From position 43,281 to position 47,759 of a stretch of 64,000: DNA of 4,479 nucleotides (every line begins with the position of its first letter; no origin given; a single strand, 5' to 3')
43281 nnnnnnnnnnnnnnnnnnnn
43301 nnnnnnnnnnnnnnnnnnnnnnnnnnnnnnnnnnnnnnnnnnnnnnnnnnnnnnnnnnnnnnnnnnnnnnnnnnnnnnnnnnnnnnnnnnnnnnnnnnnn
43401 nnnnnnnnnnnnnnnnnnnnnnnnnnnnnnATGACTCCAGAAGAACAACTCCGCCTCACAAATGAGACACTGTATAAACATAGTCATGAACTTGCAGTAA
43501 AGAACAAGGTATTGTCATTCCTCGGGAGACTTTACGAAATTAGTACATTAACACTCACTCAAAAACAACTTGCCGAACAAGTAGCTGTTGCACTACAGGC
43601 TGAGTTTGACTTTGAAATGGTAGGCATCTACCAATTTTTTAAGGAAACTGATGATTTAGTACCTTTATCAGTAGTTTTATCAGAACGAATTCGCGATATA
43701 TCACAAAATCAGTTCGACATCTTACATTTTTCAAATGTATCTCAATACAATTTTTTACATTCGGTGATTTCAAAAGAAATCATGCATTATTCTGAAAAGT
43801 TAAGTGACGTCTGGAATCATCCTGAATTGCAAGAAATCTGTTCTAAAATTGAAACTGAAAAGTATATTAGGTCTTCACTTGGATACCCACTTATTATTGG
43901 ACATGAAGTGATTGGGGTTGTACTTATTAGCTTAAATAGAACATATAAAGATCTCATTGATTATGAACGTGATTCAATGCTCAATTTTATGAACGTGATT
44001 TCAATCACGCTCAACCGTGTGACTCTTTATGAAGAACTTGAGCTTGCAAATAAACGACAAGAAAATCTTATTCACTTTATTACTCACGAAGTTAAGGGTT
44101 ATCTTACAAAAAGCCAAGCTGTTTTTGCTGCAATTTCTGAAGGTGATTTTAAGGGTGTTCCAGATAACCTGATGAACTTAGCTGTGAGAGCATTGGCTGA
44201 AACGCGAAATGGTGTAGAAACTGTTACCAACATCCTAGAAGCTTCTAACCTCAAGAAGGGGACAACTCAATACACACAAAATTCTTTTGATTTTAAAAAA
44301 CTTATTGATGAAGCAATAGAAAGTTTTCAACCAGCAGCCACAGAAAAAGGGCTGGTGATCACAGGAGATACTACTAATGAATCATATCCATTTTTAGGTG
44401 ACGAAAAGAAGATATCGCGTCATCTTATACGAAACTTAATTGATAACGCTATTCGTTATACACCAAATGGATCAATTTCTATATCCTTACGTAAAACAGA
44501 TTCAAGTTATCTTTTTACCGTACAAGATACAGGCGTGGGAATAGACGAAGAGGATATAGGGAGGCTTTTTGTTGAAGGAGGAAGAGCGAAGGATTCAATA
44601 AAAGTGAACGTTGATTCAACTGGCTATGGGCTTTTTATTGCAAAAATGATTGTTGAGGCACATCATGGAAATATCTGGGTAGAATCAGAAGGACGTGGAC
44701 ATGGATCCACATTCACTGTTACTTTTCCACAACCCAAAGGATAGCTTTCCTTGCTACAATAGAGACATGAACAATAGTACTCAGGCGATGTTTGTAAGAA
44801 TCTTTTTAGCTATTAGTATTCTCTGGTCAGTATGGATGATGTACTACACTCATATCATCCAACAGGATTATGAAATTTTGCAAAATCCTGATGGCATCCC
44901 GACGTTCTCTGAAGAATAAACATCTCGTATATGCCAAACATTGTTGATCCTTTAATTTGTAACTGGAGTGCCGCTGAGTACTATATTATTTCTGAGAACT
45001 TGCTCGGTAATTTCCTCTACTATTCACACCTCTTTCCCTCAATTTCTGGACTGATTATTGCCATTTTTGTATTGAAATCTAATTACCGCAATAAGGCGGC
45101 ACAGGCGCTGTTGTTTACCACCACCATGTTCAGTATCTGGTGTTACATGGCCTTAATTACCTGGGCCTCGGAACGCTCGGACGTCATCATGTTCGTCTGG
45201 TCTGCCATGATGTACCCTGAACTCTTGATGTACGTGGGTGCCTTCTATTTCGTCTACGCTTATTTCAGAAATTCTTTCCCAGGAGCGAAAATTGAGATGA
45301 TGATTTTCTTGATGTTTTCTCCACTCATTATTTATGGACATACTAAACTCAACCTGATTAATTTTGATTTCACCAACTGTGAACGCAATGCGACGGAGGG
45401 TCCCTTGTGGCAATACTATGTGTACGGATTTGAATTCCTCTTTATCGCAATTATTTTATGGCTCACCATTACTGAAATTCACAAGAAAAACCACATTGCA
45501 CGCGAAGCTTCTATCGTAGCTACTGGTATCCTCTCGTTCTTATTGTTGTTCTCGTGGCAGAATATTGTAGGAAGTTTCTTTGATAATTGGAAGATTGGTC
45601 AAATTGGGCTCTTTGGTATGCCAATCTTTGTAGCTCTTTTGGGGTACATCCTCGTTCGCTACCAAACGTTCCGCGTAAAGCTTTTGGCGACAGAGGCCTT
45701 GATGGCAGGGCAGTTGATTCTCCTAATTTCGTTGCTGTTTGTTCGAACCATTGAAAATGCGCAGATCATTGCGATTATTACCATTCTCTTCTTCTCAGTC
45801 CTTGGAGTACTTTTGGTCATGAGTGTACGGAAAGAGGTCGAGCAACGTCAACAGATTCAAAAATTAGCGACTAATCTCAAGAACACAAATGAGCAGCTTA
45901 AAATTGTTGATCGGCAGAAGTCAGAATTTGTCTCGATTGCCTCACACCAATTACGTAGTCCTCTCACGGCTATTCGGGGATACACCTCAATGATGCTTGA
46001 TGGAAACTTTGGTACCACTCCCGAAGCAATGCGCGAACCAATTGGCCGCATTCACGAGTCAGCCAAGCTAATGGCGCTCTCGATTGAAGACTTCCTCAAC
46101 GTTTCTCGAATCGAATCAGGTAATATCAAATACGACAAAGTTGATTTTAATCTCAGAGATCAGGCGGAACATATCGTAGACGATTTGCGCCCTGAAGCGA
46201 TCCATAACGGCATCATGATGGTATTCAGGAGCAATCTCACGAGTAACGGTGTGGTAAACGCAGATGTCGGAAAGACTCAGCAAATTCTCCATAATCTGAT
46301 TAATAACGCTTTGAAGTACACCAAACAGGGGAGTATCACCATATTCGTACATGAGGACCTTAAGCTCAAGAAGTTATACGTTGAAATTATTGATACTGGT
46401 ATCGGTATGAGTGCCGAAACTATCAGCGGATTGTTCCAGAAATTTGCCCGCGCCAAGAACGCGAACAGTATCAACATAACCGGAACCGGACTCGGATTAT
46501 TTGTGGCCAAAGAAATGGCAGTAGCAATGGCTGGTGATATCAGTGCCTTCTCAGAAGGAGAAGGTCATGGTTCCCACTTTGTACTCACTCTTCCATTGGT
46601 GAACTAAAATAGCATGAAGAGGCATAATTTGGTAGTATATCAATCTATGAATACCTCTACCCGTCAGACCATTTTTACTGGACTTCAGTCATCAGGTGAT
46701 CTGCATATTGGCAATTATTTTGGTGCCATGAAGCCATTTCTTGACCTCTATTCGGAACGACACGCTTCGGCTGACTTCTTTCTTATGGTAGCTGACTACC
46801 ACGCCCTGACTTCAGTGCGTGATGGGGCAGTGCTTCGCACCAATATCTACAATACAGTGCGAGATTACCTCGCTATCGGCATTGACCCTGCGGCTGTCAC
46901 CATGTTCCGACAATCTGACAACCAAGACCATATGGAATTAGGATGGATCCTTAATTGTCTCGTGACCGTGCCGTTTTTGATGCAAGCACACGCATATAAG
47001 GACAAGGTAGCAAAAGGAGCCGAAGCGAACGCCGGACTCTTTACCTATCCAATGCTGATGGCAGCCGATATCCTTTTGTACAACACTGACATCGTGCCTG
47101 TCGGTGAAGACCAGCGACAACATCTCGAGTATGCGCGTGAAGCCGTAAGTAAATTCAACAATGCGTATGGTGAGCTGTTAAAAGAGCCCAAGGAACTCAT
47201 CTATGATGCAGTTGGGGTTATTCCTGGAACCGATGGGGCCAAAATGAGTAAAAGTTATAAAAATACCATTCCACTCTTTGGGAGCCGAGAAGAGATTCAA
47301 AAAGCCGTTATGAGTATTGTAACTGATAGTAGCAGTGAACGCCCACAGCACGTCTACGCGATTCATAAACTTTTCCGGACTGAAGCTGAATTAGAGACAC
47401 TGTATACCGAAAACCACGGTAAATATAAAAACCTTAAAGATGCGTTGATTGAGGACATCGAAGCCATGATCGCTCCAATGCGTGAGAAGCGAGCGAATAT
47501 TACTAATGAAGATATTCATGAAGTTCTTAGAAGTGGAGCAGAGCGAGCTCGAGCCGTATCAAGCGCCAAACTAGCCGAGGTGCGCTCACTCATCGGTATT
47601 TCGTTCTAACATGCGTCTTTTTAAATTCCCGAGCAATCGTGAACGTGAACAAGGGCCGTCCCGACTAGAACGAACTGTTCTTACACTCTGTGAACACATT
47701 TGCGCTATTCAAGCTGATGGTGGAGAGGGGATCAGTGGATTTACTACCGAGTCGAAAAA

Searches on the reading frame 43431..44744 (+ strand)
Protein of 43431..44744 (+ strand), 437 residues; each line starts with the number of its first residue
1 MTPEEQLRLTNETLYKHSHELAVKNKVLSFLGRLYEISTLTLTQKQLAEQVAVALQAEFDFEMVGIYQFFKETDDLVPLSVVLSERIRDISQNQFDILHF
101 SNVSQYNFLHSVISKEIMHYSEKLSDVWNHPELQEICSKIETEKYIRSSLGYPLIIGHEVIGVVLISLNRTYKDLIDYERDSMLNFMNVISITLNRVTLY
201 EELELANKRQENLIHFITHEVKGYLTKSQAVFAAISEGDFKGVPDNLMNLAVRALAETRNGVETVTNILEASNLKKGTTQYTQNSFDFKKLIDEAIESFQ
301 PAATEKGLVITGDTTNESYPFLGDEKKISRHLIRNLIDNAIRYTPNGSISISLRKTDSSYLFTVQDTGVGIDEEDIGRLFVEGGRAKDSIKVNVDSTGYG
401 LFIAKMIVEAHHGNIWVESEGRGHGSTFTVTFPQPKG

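Call 53: search_protein_families(library=pfam, proteins=[window:43431-44744:+], max_evalue=0.00001)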
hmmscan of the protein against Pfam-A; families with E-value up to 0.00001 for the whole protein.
window:43431-44744:+ (437 aa): 1 family
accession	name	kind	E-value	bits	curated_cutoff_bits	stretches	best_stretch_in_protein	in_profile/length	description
PF02518.31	HATPase_c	-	1.5e-25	90.2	26.4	1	324-435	2-110/111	Histidine kinase-, DNA gyrase B-, and HSP90-like ATPase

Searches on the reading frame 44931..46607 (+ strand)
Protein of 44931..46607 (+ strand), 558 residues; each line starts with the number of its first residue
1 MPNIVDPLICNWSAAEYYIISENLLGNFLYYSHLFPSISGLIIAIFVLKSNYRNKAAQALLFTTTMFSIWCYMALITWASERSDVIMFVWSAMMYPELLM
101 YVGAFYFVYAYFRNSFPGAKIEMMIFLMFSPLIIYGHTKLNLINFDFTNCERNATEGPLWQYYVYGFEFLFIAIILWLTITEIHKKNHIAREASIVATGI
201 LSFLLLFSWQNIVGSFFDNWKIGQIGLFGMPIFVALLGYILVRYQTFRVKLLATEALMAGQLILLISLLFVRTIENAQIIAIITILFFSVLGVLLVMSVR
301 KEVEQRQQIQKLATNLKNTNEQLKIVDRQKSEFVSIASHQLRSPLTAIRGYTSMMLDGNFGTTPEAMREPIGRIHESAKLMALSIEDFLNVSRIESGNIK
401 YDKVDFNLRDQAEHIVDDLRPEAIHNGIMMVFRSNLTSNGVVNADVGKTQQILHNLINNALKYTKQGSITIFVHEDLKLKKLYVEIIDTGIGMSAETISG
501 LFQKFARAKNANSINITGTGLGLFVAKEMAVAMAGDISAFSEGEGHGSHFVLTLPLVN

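Call 9: search_protein_families(library=ncbifam, proteins=[window:44931-46607:+])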
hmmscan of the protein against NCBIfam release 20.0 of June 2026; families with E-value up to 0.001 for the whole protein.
window:44931-46607:+ (558 aa): 68 families (the best 25 are shown)
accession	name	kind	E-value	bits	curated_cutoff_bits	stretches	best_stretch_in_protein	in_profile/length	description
NF046044.1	PnpS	equivalog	3.3e-43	148.2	400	1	305-555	146-390/390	two-component system histidine kinase PnpS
NF033092.0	HK_WalK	equivalog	7.7e-43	147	725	1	305-556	348-594/594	cell wall metabolism sensor histidine kinase WalK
TIGR02956.1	TMAO_torS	equivalog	8.3e-41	140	676.5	1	324-556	458-682/967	TMAO reductase system sensor histidine kinase/response regulator TorS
NF008318.0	PRK11107.1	equivalog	5.6e-39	133.9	890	1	319-556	282-518/920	two-component sensor histidine kinase BarA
NF040691.1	MtrAB_MtrB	equivalog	1.9e-37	129.5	450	1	309-556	250-492/507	MtrAB system histidine kinase MtrB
TIGR02966.1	phoR_proteo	equivalog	1.2e-36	126.4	334.2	1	322-553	106-332/333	phosphate regulon sensor histidine kinase PhoR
NF038297.2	hybrid_HK_HrmK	equivalog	3e-36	125.2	725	1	298-556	203-457/607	hybrid histidine kinase/response regulator HrmK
NF008302.0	PRK11091.1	equivalog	3.1e-36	124.9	838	1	314-555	267-504/779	aerobic respiration two-component sensor histidine kinase ArcB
NF041947.1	LuxQ_Vibrio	equivalog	1.7e-35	122.2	1200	1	321-556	463-696/843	quorum-sensing autoinducer 2 sensor kinase/phosphatase LuxQ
NF008099.0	PRK10841.1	equivalog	2.9e-33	114.7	920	1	307-557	454-691/949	two-component system sensor histidine kinase RcsC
NF045901.1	HisKinLetSLeg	equivalog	1e-32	113.1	1650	1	316-554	283-516/906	two-component system sensor histidine kinase LetS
NF041832.1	near_NosP_CTERM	subfamily_domain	1.7e-32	112.9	400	1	328-557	5-226/370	NahK/ErcS family hybrid sensor histidine kinase/response regulator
NF047874.1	MASE3_PAS_HK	subfamily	9.3e-30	104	560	1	274-556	346-625/655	MASE3 domain-containing sensor histidine kinase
NF041880.1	EPS_EpsF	equivalog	9.3e-30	103.6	900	1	318-555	262-492/492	response regulator EpsF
NF033091.0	HK_VanS_ACDEFG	equivalog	8.5e-29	100.6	400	1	304-544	48-284/293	vancomycin resistance histidine kinase VanS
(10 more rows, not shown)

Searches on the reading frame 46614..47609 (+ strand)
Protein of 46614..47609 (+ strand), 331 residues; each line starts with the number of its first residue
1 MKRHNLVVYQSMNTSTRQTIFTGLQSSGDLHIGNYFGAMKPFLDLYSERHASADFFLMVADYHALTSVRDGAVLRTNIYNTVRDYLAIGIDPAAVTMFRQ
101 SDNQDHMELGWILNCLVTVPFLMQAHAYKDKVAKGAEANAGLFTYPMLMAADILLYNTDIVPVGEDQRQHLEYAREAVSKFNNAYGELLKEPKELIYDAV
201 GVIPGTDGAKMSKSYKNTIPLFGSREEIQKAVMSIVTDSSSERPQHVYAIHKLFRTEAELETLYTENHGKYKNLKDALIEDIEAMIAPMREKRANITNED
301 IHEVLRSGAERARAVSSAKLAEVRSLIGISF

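Call 9: search_protein_families(library=ncbifam, proteins=[window:46614-47609:+])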
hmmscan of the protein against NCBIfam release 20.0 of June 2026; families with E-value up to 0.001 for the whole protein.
window:46614-47609:+ (331 aa): 10 families
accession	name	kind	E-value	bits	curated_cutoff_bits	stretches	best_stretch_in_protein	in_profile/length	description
NF009207.0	PRK12556.1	equivalog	1e-84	284.3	479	1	17-329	3-331/332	tryptophan--tRNA ligase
NF008923.0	PRK12284.1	equivalog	3.5e-78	263.3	597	1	18-329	3-331/431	tryptophan--tRNA ligase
TIGR00233.1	trpS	equivalog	8.5e-78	261.9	176.75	1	17-329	2-328/328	tryptophan--tRNA ligase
NF008922.0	PRK12283.1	equivalog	1.5e-56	192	572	2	17-187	3-173/400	tryptophan--tRNA ligase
NF008925.0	PRK12285.1-2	equivalog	6.4e-18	64.8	451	1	8-237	53-278/365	tryptophan--tRNA ligase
NF006330.0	PRK08560.1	equivalog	5.8e-16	58.4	220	1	12-234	27-247/342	tyrosine--tRNA ligase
NF008927.0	PRK12285.1-4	equivalog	2.3e-09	36.8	478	1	11-239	67-289/385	tryptophan--tRNA ligase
NF008926.0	PRK12285.1-3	equivalog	6.2e-09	35.2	320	1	4-182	52-229/429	tryptophan--tRNA ligase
NF008928.0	PRK12285.1-5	equivalog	4.8e-07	28.7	891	1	7-180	82-251/530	tryptophan--tRNA ligase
TIGR00234.1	tyrS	equivalog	1.5e-06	27.6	113.8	1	12-290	30-307/406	tyrosine--tRNA ligase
